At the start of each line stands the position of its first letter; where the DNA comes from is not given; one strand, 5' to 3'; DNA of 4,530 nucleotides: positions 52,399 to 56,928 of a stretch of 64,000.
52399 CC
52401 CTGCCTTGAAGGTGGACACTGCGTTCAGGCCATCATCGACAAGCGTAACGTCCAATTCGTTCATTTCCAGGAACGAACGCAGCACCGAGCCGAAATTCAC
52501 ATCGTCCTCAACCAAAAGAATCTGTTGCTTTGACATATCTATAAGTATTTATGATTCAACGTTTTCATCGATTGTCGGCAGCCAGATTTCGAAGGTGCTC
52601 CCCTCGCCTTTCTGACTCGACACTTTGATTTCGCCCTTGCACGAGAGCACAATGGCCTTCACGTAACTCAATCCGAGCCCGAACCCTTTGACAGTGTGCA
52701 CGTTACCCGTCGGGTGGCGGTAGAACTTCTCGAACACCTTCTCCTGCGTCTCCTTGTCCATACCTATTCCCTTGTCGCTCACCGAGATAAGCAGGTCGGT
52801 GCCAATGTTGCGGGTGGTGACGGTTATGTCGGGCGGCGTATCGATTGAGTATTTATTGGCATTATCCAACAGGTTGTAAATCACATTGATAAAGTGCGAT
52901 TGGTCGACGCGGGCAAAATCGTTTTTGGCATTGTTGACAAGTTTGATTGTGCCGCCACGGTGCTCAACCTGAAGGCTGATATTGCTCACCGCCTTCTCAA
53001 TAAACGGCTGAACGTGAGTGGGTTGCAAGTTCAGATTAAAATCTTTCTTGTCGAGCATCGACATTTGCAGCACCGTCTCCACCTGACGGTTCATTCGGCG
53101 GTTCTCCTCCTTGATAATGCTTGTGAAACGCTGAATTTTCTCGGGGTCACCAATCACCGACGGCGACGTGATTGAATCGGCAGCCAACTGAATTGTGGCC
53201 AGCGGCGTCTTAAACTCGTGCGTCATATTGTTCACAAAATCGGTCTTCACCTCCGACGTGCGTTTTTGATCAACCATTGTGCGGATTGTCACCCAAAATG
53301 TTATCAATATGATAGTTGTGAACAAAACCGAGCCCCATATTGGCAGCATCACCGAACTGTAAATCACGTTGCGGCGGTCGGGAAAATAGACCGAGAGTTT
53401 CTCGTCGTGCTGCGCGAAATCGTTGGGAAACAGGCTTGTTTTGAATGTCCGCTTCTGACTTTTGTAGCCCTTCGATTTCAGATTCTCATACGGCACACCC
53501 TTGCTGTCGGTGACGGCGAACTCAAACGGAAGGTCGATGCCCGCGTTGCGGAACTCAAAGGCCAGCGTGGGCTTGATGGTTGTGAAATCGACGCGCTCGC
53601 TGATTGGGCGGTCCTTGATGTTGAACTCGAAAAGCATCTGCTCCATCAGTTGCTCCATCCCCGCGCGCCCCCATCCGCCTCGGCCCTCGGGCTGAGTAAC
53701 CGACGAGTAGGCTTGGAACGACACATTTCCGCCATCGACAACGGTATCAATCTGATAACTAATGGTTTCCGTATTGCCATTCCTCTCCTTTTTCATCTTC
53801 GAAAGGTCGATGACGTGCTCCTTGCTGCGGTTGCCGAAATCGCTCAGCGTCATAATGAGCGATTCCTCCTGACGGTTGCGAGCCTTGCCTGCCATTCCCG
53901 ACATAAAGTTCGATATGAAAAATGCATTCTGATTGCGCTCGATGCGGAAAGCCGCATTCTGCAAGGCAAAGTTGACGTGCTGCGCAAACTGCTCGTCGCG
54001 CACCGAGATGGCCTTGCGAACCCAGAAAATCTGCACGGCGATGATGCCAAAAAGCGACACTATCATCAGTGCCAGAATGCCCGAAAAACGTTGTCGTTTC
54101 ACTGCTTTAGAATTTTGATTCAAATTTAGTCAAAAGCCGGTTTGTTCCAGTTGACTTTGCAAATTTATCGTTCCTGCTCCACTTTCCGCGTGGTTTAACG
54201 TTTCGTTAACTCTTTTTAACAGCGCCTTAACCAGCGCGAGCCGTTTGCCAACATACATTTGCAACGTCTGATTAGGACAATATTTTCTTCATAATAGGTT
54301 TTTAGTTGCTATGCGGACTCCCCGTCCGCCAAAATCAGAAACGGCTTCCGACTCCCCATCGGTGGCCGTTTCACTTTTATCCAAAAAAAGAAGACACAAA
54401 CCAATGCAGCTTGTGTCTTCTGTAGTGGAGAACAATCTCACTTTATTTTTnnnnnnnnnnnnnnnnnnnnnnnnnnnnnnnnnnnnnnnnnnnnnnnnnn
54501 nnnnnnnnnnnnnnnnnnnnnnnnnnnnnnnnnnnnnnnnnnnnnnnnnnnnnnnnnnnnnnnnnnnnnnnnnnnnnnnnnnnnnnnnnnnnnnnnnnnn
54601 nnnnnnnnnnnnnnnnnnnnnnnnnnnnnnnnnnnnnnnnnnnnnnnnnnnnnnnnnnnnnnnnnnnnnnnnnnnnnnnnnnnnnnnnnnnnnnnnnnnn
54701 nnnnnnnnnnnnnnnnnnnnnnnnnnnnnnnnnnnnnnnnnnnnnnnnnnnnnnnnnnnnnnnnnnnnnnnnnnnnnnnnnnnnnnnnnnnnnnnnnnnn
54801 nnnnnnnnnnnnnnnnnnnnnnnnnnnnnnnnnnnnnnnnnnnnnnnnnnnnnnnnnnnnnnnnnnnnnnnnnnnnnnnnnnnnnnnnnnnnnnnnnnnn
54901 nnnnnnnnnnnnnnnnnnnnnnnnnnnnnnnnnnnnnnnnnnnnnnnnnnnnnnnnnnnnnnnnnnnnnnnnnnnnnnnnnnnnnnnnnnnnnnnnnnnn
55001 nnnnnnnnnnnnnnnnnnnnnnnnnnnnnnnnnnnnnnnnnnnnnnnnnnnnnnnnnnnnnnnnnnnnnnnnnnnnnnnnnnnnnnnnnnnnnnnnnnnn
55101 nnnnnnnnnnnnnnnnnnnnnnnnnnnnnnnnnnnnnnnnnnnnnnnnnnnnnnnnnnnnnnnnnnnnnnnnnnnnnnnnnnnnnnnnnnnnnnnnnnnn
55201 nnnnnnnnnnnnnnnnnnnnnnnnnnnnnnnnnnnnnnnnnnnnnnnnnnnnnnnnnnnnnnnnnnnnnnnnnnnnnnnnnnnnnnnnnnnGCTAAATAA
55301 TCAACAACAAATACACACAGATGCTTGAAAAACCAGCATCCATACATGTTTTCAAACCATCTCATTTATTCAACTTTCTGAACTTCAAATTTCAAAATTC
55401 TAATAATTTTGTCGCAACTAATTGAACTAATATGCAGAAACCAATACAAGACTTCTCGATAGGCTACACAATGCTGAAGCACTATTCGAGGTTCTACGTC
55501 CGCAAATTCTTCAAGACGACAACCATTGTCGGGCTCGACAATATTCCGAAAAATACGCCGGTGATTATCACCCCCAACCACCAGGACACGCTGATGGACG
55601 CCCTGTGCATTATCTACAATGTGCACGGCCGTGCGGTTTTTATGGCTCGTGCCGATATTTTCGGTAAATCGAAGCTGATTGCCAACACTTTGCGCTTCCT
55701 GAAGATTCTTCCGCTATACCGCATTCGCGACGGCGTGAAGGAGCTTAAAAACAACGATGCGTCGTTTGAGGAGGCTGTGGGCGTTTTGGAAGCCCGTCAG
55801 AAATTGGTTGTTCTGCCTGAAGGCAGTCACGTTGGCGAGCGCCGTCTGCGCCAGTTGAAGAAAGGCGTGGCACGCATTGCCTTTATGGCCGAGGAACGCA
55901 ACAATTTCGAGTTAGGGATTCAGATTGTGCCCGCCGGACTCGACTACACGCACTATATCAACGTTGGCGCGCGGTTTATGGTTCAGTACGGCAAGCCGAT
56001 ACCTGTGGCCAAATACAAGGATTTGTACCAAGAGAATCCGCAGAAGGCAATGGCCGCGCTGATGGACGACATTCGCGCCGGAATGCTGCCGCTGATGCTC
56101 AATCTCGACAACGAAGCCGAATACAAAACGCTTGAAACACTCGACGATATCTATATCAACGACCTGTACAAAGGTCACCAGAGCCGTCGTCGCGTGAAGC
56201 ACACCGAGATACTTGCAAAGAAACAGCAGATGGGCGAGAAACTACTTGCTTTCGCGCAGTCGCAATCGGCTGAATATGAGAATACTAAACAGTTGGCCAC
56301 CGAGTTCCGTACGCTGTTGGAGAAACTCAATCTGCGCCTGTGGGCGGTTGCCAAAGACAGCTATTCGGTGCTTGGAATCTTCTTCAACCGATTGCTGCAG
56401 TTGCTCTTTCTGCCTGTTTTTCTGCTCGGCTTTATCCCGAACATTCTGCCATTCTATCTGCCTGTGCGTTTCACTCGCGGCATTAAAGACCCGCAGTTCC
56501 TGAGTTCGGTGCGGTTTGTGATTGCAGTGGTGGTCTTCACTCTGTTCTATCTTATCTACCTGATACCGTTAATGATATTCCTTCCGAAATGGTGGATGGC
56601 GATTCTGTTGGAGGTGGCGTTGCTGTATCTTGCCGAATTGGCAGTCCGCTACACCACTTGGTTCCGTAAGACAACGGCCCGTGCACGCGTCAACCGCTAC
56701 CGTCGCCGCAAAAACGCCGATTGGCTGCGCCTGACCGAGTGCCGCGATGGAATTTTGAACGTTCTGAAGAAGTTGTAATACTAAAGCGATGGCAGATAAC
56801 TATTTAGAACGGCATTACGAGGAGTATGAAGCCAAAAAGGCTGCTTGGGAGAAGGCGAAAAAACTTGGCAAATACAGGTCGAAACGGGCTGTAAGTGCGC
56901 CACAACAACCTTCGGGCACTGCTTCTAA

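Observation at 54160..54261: Four helically phased TTAAC boxes link both sRNA promoters to the adjacent OmpR-type two-component system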

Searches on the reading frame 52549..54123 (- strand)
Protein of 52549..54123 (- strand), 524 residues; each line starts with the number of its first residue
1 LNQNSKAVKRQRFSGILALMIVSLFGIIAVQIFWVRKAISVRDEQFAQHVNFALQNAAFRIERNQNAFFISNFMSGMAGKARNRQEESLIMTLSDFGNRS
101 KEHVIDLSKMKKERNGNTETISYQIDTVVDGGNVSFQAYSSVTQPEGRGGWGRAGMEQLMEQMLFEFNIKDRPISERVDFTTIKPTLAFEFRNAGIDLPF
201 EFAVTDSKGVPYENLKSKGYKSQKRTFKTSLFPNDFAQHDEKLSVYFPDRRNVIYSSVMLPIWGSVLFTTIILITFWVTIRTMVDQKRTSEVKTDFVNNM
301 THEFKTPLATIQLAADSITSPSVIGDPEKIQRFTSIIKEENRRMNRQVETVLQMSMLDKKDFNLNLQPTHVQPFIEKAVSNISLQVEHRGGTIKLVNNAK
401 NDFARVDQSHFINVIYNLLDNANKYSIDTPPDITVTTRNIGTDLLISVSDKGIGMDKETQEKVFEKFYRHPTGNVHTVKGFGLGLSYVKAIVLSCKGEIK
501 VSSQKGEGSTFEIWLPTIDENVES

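Call 10: search_protein_families(library=pfam, proteins=[window:52549-54123:-])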
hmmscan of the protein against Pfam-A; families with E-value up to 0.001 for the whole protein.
window:52549-54123:- (524 aa): 2 families
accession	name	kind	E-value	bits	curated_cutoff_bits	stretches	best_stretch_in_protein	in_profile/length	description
PF02518.31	HATPase_c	-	1.9e-24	86.6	26.4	1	407-517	2-109/111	Histidine kinase-, DNA gyrase B-, and HSP90-like ATPase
PF00512.31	HisKA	-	3.8e-14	52.9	26.9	1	293-358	2-64/66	His Kinase A (phospho-acceptor) domain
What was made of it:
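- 52549..54102 (-): Sensor histidine kinase, 517 aa, GTG start; two predicted membrane spans flank an uncharacterised ~230-aa outer domain. HisKA and HATPase_c domains (call 10).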

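Call 12: find_encoding_contigs(protein=window:52549-54123:-, flank=3000, max_places=6)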
Protein window:52549-54123:- (524 aa): no gene with exactly this product is on record in the collection.

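Call 14: search_protein_families(library=ncbifam, proteins=[window:52549-54123:-])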
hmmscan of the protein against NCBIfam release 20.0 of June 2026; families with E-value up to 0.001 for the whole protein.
window:52549-54123:- (524 aa): 82 families (the best 25 are shown)
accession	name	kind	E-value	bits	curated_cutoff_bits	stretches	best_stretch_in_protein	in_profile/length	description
NF046044.1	PnpS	equivalog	2e-52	178.5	400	1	278-516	155-390/390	two-component system histidine kinase PnpS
NF033092.0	HK_WalK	equivalog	3.4e-47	161.3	725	1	280-516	359-593/594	cell wall metabolism sensor histidine kinase WalK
TIGR02966.1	phoR_proteo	equivalog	2e-40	138.8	334.2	1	278-513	99-331/333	phosphate regulon sensor histidine kinase PhoR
NF047874.1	MASE3_PAS_HK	subfamily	4.4e-39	134.8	560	1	285-519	390-626/655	MASE3 domain-containing sensor histidine kinase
NF040691.1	MtrAB_MtrB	equivalog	1.5e-36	126.5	450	1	287-518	265-493/507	MtrAB system histidine kinase MtrB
NF008312.0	PRK11100.1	equivalog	2e-34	119.2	356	1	291-517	254-474/477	two-component system sensor histidine kinase CreC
NF041735.1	hist_kin_RppB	equivalog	7.4e-32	110.7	400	1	269-516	192-438/438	two-component system sensor histidine kinase RppB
NF045595.1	HK_scytonemin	equivalog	3e-30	105.2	865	1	284-518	405-636/637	scytonemin biosynthesis sensor histidine kinase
NF033093.1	HK_VicK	exception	3.5e-30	105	680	1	282-521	198-439/448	cell wall metabolism sensor histidine kinase VicK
NF006800.0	PRK09303.1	equivalog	5.1e-30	104.7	342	1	292-519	150-379/383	histidine kinase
NF045911.1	TCSHisKinNblS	equivalog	2.4e-27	95.5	1000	1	278-513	373-616/621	two-component system sensor histidine kinase NblS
NF041832.1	near_NosP_CTERM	subfamily_domain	1.8e-26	93.1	400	1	291-520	5-228/370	NahK/ErcS family hybrid sensor histidine kinase/response regulator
NF041210.1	his_kin_PieS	equivalog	1e-25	90.7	850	1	286-520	243-473/474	two component system sensor histidine kinase PieS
NF008302.0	PRK11091.1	equivalog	1.7e-25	89.3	838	1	287-516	277-504/779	aerobic respiration two-component sensor histidine kinase ArcB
NF041947.1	LuxQ_Vibrio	equivalog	3.4e-25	88.1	1200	1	288-518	467-697/843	quorum-sensing autoinducer 2 sensor kinase/phosphatase LuxQ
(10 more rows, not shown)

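Call 18: find_homologous_proteins(query=window:52552-54102:-, max_evalue=1e-30)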
Query seq(517 aa) (517 aa): 8000 proteins with E <= 1e-30 among 8000 candidates; the best 120 are listed.
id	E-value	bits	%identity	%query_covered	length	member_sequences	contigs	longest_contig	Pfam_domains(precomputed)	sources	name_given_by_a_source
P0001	0.0e+0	1088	94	100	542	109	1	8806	PF02518.32,PF00512.32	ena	-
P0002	2.1e-298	1008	88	100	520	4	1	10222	PF02518.32,PF00512.32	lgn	-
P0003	6.4e-294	993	85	100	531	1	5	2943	PF02518.32,PF00512.32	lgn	-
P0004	3.3e-283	958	84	98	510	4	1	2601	PF02518.32,PF00512.32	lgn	-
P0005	5.4e-278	940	82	100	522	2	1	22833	PF02518.32,PF00512.32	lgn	-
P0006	2.8e-273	925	80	100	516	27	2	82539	PF02518.32,PF00512.32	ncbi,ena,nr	ncbi:MAG: HAMP domain-containing histidine kinase [Salinivirgaceae bacterium]|nr:HAMP domain-contain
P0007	1.3e-272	923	80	99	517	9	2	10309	PF02518.32,PF00512.32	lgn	-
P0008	2.9e-272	922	80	100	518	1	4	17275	PF02518.32,PF00512.32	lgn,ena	-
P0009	6.4e-267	904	79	99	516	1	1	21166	PF02518.32,PF00512.32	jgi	-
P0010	1.1e-226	771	97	69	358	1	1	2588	PF00512.32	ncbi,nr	ncbi:MAG: hypothetical protein J6U04_12050, partial [Salinivirgaceae bacterium]|nr:hypothetical prot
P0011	3.5e-193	661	60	99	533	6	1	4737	PF02518.32,PF00512.32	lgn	-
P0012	8.7e-172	590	53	98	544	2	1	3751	PF02518.32,PF00512.32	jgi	-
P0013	4.0e-171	588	52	98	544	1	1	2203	PF02518.32,PF00512.32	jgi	jgi:two-component system phosphate regulon sensor histidine kinase PhoR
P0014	3.2e-170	585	53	98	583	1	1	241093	PF02518.32,PF00512.32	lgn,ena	-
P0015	8.8e-169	580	52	98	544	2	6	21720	PF02518.32,PF00512.32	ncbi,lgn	-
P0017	9.8e-167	574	51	98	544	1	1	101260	PF02518.32,PF00512.32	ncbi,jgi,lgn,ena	ncbi:MAG: HAMP domain-containing sensor histidine kinase [Salinivirgaceae bacterium]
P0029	2.8e-159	549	50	98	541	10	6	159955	PF02518.32,PF00512.32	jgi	jgi:two-component system phosphate regulon sensor histidine kinase PhoR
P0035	3.7e-157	542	50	99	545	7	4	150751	PF02518.32,PF00512.32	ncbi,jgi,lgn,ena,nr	ncbi:MAG: hypothetical protein CVU09_06460 [Bacteroidetes bacterium HGW-Bacteroidetes-4]|jgi:two-com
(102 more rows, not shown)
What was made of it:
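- JGI labels several kinase homologues 'PhoR' (call 18).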

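Call 19: find_encoding_contigs(protein=P0006, flank=3000, max_places=3)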
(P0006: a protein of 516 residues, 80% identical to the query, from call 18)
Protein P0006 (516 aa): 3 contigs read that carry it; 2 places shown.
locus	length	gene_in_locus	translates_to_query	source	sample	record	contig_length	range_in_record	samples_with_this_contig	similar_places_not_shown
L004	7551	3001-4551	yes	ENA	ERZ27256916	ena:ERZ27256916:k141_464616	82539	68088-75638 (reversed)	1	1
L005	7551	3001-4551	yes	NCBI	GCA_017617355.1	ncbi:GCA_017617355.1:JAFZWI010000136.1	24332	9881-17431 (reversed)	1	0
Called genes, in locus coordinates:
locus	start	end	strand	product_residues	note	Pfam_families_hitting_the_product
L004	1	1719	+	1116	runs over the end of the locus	PF28096:CC_Se_fam (faint), PF05658:YadA_head, PF13884:Peptidase_S74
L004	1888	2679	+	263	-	-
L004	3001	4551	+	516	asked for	PF00512:HisKA, PF02518:HATPase_c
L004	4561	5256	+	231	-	PF00072:Response_reg, PF00486:Trans_reg_C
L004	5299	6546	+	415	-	PF01943:Polysacc_synt, PF13440:Polysacc_synt_3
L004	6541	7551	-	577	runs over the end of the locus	PF13522:GATase_6 (faint), PF13537:GATase_7, PF00733:Asn_synthase (faint)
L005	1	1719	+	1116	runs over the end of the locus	PF28096:CC_Se_fam (faint), PF05658:YadA_head, PF13884:Peptidase_S74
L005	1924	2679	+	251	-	-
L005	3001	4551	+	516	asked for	PF00512:HisKA, PF02518:HATPase_c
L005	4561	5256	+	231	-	PF00072:Response_reg, PF00486:Trans_reg_C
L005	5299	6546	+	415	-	PF01943:Polysacc_synt, PF13440:Polysacc_synt_3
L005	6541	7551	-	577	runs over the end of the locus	PF13522:GATase_6 (faint), PF13537:GATase_7, PF00733:Asn_synthase (faint)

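Call 20: find_encoding_contigs(protein=P0011, flank=3000, max_places=3)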
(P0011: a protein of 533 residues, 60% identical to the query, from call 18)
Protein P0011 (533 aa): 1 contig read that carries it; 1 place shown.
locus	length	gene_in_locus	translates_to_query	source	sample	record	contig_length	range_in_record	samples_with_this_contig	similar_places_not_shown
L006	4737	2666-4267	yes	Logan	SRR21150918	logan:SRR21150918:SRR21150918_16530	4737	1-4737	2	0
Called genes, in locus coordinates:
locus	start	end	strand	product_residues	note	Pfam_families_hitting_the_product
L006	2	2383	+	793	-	?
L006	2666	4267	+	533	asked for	PF00512:HisKA, PF02518:HATPase_c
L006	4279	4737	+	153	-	?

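Call 21: find_encoding_contigs(protein=P0014, flank=3000, max_places=3)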
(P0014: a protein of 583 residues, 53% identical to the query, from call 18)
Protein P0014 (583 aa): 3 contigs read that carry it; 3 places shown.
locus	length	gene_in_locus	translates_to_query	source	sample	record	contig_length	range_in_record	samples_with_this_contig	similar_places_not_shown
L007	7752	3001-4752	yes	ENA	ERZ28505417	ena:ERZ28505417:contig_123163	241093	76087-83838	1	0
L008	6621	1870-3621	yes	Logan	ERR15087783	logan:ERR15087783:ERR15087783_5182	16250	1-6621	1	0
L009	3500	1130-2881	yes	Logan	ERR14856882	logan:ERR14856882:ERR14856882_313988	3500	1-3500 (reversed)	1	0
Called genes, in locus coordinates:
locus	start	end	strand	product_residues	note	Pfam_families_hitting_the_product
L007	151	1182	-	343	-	PF00106:adh_short (weak), PF01073:3Beta_HSD, PF01370:Epimerase, PF02719:Polysacc_synt_2, PF04321:RmlD_sub_bind, PF08659:KR, PF16363:GDP_Man_Dehyd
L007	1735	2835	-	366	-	PF18962:Por_Secre_tail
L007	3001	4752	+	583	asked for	PF00512:HisKA, PF02518:HATPase_c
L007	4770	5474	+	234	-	PF00072:Response_reg, PF00486:Trans_reg_C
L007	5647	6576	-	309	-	PF25293:Beta-prop_EMC1_N (faint)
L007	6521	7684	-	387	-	PF13525:YfiO (faint), PF13174:TPR_6 (faint)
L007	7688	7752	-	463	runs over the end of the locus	PF00691:OmpA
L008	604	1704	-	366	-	PF18962:Por_Secre_tail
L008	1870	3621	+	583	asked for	PF00512:HisKA, PF02518:HATPase_c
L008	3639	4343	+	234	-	PF00072:Response_reg, PF00486:Trans_reg_C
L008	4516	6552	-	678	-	PF13174:TPR_6 (faint)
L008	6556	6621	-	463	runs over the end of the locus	PF00691:OmpA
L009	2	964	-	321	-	?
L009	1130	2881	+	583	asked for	PF00512:HisKA, PF02518:HATPase_c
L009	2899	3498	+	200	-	?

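Call 66: find_encoding_contigs(protein=P0017, flank=2000, max_places=1)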
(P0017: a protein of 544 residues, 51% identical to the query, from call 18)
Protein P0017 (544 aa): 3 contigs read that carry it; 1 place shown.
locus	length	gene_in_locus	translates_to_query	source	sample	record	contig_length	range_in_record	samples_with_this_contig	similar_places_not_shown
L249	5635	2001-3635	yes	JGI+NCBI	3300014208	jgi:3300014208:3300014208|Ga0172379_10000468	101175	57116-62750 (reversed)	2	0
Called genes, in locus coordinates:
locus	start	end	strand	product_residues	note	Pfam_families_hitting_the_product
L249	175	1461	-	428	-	-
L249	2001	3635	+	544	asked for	PF00512:HisKA, PF02518:HATPase_c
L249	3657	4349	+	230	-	PF00072:Response_reg, PF00486:Trans_reg_C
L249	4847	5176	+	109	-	-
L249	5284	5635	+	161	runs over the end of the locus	-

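Call 67: find_encoding_contigs(protein=P0029, flank=2000, max_places=1)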
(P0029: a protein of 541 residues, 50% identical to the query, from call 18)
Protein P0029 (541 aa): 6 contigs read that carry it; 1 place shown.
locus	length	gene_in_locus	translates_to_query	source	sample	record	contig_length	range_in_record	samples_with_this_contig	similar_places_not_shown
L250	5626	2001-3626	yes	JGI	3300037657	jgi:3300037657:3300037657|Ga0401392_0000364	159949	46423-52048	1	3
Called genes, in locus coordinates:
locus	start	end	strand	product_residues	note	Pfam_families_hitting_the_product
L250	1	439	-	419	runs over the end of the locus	-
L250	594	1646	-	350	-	PF18962:Por_Secre_tail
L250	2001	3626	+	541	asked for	PF00512:HisKA, PF02518:HATPase_c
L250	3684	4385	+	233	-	PF00072:Response_reg, PF00486:Trans_reg_C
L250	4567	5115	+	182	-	PF08002:DUF1697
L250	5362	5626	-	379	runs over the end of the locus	PF02595:Gly_kinase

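Call 68: find_encoding_contigs(protein=P0035, flank=2000, max_places=1)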
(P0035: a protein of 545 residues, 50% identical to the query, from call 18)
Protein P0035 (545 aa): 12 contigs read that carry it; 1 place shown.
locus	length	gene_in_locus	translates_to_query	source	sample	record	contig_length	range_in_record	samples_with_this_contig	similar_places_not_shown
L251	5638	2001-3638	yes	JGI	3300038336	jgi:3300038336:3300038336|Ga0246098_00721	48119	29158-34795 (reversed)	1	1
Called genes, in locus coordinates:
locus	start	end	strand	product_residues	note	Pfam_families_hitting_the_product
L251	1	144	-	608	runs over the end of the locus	PF00884:Sulfatase, PF01663:Phosphodiest (weak)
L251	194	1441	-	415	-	-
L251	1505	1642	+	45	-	-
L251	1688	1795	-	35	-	-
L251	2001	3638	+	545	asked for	PF00512:HisKA, PF02518:HATPase_c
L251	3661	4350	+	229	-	PF00072:Response_reg, PF00486:Trans_reg_C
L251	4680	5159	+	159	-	PF00255:GSHPx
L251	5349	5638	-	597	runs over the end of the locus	PF00750:tRNA-synt_1d, PF05746:DALR_1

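Call 69: find_encoding_contigs(protein=P0009, flank=2000, max_places=1)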
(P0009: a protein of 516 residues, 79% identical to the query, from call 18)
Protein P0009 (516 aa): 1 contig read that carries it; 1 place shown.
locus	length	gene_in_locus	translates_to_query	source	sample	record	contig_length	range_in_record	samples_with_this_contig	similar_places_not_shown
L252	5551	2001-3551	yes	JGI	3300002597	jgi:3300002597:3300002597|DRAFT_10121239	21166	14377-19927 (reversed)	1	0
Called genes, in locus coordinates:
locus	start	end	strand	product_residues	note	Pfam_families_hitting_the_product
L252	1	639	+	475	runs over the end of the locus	PF11638:DnaA_N, PF00308:Bac_DnaA, PF01637:ATPase_2 (weak), PF00004:AAA (faint), PF01695:IstB_IS21, PF08299:Bac_DnaA_C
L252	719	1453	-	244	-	PF01643:Acyl-ACP_TE, PF20791:Acyl-ACP_TE_C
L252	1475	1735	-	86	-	-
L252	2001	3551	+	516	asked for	PF00512:HisKA, PF02518:HATPase_c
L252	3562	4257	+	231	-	PF00072:Response_reg, PF00486:Trans_reg_C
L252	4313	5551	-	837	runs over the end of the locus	PF19838:LptD_2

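Call 70: find_encoding_contigs(protein=P0002, flank=2000, max_places=1)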
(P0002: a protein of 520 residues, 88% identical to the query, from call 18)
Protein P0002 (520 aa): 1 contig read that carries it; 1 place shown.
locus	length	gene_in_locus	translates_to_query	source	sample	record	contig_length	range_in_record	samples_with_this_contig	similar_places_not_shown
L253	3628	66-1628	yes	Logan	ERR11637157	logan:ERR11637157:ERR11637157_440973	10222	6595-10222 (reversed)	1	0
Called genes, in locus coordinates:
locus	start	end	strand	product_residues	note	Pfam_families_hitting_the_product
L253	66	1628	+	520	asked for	PF00512:HisKA, PF02518:HATPase_c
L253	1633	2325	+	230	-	PF00072:Response_reg, PF00486:Trans_reg_C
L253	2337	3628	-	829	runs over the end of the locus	PF19838:LptD_2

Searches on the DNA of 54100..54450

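Call 8: search_rna_families(source=window, start=54100, end=54450, threshold=evalue, max_evalue=10, show_alignments=2)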
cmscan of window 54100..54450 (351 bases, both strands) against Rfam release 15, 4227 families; matches with E-value up to 10: 6.
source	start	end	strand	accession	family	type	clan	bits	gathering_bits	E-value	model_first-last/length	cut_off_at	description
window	54389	54421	-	RF04120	MIR5998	Gene; miRNA;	-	14.9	180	0.88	1-173/173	no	MIR5998 microRNA precursor family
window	54363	54411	+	RF04314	opuB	Cis-reg;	-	14.3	75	2.6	1-137/137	no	opuB ncRNA motif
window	54278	54314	+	RF00429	SNORA29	Gene; snRNA; snoRNA; HACA-box;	CL00030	13.9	50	8.9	16-53/140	no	Small nucleolar RNA SNORA29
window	54383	54426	+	RF00692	MIR171_2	Gene; miRNA;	CL00099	13.7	65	4.1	1-111/111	no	MIR171_2 microRNA precursor family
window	54389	54421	+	RF04120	MIR5998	Gene; miRNA;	-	12.3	180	4.2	1-173/173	no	MIR5998 microRNA precursor family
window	54291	54373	+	RF01472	rli40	Gene; sRNA;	-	9.2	100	6.4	1-263/263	no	Listeria sRNA rli40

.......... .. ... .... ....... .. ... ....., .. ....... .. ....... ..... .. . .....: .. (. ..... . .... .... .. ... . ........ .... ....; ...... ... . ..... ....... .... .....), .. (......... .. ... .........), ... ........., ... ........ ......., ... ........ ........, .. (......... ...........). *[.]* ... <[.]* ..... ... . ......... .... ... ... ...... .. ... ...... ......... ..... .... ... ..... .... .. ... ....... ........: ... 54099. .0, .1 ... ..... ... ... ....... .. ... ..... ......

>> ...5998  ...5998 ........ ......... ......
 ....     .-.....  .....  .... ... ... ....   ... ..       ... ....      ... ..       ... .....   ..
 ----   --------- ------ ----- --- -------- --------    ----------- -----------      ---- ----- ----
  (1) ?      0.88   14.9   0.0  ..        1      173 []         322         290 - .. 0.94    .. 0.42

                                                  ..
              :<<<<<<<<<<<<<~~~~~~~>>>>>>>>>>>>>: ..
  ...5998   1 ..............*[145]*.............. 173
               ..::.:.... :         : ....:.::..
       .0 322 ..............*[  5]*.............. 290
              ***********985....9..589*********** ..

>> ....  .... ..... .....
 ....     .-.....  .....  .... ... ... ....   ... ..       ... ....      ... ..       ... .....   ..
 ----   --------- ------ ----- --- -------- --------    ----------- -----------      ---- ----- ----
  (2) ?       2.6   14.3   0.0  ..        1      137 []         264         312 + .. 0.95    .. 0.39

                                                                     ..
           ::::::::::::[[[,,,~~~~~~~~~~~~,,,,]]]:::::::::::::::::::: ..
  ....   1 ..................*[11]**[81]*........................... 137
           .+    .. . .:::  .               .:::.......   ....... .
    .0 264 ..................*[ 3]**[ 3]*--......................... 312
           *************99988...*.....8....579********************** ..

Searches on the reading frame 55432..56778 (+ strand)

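Call 10: search_protein_families(library=pfam, proteins=[window:55432-56778:+])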
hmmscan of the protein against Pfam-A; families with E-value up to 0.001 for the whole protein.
window:55432-56778:+ (448 aa): 1 family
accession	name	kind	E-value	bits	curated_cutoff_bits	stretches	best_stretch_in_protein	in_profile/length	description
PF01553.26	Acyltransferase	-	3.2e-16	59.8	23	1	31-169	3-130/132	Acyltransferase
